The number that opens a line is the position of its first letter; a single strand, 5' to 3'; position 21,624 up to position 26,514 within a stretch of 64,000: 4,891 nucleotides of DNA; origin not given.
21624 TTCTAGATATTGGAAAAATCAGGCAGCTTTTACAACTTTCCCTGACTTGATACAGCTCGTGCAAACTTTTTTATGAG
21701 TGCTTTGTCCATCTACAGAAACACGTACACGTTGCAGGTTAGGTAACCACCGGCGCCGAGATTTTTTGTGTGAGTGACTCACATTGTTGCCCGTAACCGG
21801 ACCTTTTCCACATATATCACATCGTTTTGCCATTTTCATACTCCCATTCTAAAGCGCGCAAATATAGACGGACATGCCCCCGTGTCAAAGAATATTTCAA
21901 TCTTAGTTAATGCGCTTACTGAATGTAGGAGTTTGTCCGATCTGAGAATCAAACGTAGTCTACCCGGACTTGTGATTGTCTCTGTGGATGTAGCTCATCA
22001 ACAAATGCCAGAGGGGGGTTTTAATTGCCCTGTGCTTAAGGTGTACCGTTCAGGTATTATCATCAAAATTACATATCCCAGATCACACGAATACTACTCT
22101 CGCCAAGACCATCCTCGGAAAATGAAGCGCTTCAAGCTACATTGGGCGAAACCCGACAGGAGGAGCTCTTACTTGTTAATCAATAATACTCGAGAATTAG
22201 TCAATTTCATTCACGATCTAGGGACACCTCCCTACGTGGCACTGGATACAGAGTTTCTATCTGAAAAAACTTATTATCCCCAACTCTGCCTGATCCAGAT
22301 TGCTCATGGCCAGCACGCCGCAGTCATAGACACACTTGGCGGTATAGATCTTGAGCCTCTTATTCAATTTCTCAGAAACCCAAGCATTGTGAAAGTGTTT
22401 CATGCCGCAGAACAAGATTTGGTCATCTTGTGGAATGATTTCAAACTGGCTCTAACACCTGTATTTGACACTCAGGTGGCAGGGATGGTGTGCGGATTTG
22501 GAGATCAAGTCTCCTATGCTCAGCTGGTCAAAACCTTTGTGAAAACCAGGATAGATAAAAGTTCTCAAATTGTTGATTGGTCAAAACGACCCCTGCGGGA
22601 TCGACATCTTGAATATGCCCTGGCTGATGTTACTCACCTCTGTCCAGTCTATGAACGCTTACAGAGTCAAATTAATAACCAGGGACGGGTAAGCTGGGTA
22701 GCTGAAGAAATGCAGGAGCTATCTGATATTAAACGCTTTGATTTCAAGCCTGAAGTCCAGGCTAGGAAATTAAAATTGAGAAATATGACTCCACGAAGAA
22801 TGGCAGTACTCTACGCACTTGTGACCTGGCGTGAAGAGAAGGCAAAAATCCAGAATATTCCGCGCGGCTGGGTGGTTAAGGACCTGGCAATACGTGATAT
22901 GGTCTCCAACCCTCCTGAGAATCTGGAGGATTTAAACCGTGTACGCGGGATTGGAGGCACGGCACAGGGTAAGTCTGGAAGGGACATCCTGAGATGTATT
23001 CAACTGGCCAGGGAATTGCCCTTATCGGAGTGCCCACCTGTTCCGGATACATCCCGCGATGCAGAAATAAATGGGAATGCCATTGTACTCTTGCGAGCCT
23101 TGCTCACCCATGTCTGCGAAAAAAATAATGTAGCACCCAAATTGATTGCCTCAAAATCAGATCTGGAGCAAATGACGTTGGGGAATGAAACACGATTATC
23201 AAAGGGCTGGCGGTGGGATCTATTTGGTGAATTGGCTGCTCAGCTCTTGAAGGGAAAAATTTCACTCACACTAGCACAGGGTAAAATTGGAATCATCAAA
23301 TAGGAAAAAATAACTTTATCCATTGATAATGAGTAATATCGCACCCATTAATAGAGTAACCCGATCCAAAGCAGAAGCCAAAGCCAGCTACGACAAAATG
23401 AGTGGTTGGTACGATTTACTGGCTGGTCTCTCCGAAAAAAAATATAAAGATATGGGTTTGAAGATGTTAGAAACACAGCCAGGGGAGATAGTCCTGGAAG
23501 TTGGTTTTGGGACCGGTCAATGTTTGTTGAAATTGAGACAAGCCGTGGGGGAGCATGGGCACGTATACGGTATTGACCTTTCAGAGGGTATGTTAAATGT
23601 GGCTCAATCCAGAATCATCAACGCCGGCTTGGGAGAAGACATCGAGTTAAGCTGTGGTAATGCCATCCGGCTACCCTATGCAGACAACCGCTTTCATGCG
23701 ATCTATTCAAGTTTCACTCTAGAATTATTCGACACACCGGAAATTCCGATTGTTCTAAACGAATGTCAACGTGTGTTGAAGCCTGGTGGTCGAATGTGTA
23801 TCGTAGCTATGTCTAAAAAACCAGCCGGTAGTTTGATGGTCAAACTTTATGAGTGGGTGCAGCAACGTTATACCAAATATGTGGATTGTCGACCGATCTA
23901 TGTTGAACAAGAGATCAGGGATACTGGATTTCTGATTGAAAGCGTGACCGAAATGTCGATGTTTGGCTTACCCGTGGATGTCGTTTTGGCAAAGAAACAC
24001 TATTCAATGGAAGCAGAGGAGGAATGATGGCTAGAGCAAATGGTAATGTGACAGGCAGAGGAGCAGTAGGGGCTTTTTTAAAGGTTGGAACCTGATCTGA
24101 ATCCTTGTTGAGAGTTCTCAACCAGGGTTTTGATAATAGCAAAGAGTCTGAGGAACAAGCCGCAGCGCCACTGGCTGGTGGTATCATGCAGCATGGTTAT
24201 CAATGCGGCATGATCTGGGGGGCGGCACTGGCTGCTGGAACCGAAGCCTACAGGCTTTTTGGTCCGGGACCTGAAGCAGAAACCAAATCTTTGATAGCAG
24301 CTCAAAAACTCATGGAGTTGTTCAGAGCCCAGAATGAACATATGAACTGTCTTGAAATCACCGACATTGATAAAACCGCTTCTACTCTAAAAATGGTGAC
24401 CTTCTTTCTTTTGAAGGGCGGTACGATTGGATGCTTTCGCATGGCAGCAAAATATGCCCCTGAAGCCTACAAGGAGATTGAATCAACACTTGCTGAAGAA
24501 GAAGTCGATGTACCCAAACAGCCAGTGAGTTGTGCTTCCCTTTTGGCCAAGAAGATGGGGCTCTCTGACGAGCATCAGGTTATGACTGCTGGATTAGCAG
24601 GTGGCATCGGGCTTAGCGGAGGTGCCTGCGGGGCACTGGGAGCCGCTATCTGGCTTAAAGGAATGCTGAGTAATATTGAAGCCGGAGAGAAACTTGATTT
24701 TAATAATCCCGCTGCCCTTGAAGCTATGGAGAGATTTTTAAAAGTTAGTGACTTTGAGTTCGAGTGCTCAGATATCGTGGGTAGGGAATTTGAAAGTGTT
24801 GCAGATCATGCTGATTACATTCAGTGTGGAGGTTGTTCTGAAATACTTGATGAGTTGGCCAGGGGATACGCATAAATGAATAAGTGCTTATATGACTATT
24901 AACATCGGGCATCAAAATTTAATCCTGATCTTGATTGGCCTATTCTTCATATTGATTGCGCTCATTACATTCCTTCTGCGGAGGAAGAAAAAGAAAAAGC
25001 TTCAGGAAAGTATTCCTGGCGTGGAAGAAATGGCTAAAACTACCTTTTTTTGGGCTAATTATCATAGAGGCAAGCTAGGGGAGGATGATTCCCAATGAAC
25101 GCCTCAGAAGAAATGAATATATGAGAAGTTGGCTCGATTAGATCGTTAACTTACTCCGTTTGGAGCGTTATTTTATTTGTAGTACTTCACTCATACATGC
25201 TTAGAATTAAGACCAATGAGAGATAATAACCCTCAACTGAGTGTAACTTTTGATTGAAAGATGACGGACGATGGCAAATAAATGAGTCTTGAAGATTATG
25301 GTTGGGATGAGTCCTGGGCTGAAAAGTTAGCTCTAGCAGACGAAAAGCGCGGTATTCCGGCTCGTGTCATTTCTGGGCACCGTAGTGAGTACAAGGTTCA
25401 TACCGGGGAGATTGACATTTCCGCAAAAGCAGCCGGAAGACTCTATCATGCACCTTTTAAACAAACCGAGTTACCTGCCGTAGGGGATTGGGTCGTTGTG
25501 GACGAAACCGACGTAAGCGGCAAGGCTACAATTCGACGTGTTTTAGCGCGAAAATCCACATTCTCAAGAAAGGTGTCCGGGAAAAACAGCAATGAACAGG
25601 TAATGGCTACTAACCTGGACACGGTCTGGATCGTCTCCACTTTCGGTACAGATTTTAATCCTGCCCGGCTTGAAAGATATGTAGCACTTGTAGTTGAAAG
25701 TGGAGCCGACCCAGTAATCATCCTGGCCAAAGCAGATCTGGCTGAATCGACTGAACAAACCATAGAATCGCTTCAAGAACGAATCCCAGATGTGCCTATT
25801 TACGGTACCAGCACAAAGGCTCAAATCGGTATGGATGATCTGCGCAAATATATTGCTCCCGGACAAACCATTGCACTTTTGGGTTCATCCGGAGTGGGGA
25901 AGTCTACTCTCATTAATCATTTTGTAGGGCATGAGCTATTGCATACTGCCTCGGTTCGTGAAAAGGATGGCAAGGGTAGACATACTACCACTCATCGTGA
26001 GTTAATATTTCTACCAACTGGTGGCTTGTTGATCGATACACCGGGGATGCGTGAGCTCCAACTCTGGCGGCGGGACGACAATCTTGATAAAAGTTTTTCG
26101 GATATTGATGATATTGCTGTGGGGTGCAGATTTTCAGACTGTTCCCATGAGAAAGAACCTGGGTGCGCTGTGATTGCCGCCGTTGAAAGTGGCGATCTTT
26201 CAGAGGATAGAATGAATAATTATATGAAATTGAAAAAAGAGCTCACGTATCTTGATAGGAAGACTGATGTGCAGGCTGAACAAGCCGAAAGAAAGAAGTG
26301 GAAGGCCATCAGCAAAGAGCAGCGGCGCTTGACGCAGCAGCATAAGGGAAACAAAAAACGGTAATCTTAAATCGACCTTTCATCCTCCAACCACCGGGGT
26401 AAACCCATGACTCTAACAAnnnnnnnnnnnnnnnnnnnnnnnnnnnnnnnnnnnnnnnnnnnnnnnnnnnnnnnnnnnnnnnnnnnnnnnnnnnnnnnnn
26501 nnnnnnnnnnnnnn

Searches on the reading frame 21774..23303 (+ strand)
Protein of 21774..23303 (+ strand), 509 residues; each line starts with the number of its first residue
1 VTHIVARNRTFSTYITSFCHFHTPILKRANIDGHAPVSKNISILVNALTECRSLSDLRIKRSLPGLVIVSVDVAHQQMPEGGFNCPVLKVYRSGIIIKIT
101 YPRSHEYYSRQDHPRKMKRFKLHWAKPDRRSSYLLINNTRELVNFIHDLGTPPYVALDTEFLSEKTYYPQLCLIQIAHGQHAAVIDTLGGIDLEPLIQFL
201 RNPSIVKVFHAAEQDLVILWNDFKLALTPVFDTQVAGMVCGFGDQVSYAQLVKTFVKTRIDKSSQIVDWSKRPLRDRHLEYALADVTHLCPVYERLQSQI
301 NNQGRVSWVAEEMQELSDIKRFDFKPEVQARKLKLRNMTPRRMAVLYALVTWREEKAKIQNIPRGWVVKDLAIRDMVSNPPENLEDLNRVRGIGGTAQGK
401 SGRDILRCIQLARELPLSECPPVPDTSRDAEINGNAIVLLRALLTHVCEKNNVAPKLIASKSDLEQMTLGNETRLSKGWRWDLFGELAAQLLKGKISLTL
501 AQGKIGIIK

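Call 53: search_protein_families(library=pfam, proteins=[window:21774-23303:+], max_evalue=0.001)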
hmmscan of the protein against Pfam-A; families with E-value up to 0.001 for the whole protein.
window:21774-23303:+ (509 aa): 2 families
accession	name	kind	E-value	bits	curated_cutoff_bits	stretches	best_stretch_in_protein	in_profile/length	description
PF01612.26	DNA_pol_A_exo1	-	1.5e-41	142.6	23.6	1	136-300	4-172/173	3'-5' exonuclease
PF00570.28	HRDC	-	4.2e-15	55.9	23.8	1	344-409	3-68/68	HRDC domain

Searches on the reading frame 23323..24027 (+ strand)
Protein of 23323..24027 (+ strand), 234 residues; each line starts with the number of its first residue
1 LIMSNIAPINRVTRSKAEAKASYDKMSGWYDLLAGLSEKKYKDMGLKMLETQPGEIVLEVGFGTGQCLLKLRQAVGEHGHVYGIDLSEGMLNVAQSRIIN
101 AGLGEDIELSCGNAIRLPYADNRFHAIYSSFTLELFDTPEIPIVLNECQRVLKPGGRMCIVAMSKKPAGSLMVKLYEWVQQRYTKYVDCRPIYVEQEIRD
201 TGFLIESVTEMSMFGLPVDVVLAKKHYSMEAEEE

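Call 53: search_protein_families(library=pfam, proteins=[window:23323-24027:+], max_evalue=0.001)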
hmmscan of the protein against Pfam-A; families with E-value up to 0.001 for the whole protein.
window:23323-24027:+ (234 aa): 10 families
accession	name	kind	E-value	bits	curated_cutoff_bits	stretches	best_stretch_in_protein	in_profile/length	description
PF13649.12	Methyltransf_25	-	6.4e-24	84.9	27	1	57-156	1-97/97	Methyltransferase domain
PF01209.24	Ubie_methyltran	-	9.8e-24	84.4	20.1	1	20-177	17-167/233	ubiE/COQ5 methyltransferase family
PF08241.18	Methyltransf_11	-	6.8e-21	75.2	21.2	1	58-160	1-95/95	Methyltransferase domain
PF13847.12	Methyltransf_31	-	9.7e-18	64.7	27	1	53-171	3-114/145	Methyltransferase domain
PF08242.18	Methyltransf_12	-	5.8e-12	46.6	30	1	58-157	1-97/98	Methyltransferase domain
PF02353.26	CMAS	-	7.2e-09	35.8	27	1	42-181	51-187/273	Mycolic acid cyclopropane synthetase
PF01135.25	PCMT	-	1.7e-06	28.4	20.3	1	36-160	56-171/210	Protein-L-isoaspartate(D-aspartate) O-methyltransferase (PCMT)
PF13489.12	Methyltransf_23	-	3.4e-06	27.3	27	1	41-161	9-117/164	Methyltransferase domain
PF01596.23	Methyltransf_3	-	1.4e-05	24.9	22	1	40-116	34-107/204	O-methyltransferase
PF01170.24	UPF0020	-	0.00082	19.6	22.3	0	72-127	70-125/197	RMKL-like, methyltransferase domain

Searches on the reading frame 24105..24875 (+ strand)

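Call 53: search_protein_families(library=pfam, proteins=[window:24105-24875:+], max_evalue=0.001)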
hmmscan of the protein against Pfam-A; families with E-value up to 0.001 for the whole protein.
window:24105-24875:+ (256 aa): 1 family
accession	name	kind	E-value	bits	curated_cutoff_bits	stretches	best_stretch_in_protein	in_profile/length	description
PF09719.15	C_GCAxxG_C_C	-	4.7e-18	65.8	27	2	2-89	8-89/118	Putative redox-active protein (C_GCAxxG_C_C)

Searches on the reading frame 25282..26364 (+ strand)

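Call 53: search_protein_families(library=pfam, proteins=[window:25282-26364:+], max_evalue=0.001)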
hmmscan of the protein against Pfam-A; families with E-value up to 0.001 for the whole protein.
window:25282-26364:+ (360 aa): 4 families
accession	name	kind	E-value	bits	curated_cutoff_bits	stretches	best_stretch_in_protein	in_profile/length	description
PF03193.22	RsgA_GTPase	-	2.1e-48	164.8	30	1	87-262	1-174/174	RsgA GTPase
PF01926.29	MMR_HSR1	-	9.2e-08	32.6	21.9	1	196-280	1-78/113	50S ribosome-binding GTPase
PF00005.33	ABC_tran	-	1.1e-06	29.7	25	1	186-222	3-39/137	ABC transporter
PF02421.24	FeoB_N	-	2.7e-05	24.2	27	0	196-219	2-25/156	Ferrous iron transport protein B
